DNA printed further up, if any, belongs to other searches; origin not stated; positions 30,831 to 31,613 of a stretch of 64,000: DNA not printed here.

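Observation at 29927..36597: Translationally coupled VWA(DUF2201-like) / cytoplasmic LRR / MoxR-type AAA+ / 160-aa ORF / PPIase-less trigger-factor paralog: an architecture I cannot assign to a described system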

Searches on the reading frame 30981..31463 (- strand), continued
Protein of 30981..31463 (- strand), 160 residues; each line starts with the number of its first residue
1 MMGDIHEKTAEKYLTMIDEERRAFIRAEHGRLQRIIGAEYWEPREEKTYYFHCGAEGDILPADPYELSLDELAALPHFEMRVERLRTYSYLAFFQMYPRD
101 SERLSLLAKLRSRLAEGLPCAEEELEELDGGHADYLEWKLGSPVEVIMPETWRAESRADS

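Call 105: search_protein_families(library=pfam, proteins=[P0256, P0257, P0261, P0267, P0269, P0224, P0225, P0215, P0238, P0219], max_evalue=0.01)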
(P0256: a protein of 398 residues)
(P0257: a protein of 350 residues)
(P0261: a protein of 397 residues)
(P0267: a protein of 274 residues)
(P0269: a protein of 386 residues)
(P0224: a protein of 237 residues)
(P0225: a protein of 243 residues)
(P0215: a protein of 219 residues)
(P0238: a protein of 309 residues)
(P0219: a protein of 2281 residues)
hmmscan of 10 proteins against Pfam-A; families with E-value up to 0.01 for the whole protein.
P0256 (398 aa): 0 families

P0257 (350 aa): 0 families

P0261 (397 aa): 0 families

P0267 (274 aa): 0 families

P0269 (386 aa): 0 families

P0224 (237 aa): 0 families

P0225 (243 aa): 0 families

P0215 (219 aa): 0 families

P0238 (309 aa): 0 families

P0219 (2281 aa): 4 families
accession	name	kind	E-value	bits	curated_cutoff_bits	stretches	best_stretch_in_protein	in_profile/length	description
PF22352.2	K319L-like_PKD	-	2.7e-25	88.6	27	0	234-284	32-83/84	K319L-like, PKD domain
PF20944.2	StcE_b-sandwich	-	1.2e-23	83.4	27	0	1819-1849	34-68/75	Metalloprotease StcE, beta-sandwich domain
PF13585.12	CHU_C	-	7.5e-23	80.9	27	1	2197-2278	2-85/86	CHU_C Type IX secretion signal domain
PF09977.15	Tad_C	-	0.00028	22.3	22.1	0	393-422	34-64/93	Putative Tad-like Flp pilus-assembly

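Call 108: search_solved_structures(query=A8, max_evalue=10, show_alignments=3)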
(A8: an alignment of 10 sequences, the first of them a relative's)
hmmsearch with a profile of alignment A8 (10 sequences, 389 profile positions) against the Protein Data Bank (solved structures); distinct sequences matched with E-value up to 10: 5.
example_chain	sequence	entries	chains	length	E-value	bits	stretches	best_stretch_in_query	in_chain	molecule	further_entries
4ct6_A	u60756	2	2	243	0.15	14.3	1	150-252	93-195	CCR4-NOT TRANSCRIPTION COMPLEX SUBUNIT 1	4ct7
5ona_A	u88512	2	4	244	0.15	14.3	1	150-252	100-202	CCR4-NOT transcription complex subunit 1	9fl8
4cru_A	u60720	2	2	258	0.18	14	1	150-252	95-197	CCR4-NOT TRANSCRIPTION COMPLEX SUBUNIT 1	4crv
7aoi_XB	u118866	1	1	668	0.92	11.7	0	311-374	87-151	DEAD-box helicase, putative,mt-LAF2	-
6yxx_EB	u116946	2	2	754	1.2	11.3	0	311-374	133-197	DEAD-box helicase, putative | mt-LAF2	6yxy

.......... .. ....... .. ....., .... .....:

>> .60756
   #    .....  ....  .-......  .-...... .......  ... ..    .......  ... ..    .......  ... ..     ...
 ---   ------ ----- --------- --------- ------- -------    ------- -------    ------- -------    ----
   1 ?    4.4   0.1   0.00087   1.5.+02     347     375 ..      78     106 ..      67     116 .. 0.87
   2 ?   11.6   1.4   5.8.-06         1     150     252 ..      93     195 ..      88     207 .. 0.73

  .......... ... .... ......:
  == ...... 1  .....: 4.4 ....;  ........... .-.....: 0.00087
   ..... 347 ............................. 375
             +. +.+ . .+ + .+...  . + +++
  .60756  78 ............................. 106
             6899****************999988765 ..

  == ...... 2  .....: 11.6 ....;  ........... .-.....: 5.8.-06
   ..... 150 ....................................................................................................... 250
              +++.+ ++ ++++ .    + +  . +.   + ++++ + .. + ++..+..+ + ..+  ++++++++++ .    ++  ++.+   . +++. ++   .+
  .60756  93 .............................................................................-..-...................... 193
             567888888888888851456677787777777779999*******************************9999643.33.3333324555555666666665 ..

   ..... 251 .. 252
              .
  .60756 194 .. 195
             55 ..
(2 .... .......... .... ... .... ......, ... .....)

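Call 109: find_encoding_contigs(protein=P0261, flank=8000, max_places=3)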
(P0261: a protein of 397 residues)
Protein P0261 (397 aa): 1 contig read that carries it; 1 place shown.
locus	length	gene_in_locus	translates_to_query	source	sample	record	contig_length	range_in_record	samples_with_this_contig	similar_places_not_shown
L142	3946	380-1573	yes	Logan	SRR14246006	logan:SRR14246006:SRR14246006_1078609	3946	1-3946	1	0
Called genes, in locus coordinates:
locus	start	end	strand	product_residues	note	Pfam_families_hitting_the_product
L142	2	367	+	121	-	?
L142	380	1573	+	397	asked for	-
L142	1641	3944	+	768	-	?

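Call 110: find_encoding_contigs(protein=P0256, flank=8000, max_places=3)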
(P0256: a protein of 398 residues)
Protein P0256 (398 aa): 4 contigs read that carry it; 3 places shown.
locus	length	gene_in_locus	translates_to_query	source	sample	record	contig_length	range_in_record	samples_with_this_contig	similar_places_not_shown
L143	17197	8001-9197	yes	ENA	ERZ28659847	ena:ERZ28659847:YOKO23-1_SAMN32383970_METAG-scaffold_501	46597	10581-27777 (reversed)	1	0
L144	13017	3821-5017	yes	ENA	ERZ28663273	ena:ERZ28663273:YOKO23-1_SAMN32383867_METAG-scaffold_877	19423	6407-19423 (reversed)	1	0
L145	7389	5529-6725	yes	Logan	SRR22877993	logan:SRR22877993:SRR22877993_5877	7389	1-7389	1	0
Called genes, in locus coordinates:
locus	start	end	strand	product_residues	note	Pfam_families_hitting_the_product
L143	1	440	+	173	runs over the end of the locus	PF12844:HTH_19, PF13443:HTH_26, PF13560:HTH_31, PF01381:HTH_3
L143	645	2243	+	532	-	PF00009:GTP_EFTU, PF01926:MMR_HSR1 (faint), PF22042:EF-G_D2, PF03144:GTP_EFTU_D2, PF16658:RF3_C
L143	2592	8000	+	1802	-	PF13401:AAA_22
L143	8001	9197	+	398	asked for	-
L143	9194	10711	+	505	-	PF04055:Radical_SAM, PF13186:SPASM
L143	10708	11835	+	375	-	-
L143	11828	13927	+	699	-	PF13245:AAA_19 (faint), PF13401:AAA_22 (faint), PF00004:AAA, PF17866:AAA_lid_6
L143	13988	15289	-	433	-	PF01551:Peptidase_M23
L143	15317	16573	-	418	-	PF01551:Peptidase_M23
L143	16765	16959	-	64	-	-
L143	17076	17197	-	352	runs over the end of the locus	PF00730:HhH-GPD, PF00633:HHH (weak), PF14815:NUDIX_4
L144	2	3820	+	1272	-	?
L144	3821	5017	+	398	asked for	-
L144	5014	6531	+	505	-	PF04055:Radical_SAM, PF13186:SPASM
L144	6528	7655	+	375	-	-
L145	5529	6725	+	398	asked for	-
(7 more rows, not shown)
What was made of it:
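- Remote relatives of o160 sit in operons that look like conflict systems (call 110).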

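Call 111: find_encoding_contigs(protein=P0272, flank=8000, max_places=3)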
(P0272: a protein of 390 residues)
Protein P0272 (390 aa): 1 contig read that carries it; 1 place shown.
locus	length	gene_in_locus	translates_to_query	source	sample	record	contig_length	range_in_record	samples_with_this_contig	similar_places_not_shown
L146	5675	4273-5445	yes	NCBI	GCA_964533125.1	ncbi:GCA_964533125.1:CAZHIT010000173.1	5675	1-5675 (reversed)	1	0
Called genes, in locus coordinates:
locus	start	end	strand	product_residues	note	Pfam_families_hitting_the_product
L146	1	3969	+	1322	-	?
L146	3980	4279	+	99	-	-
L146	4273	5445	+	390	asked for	-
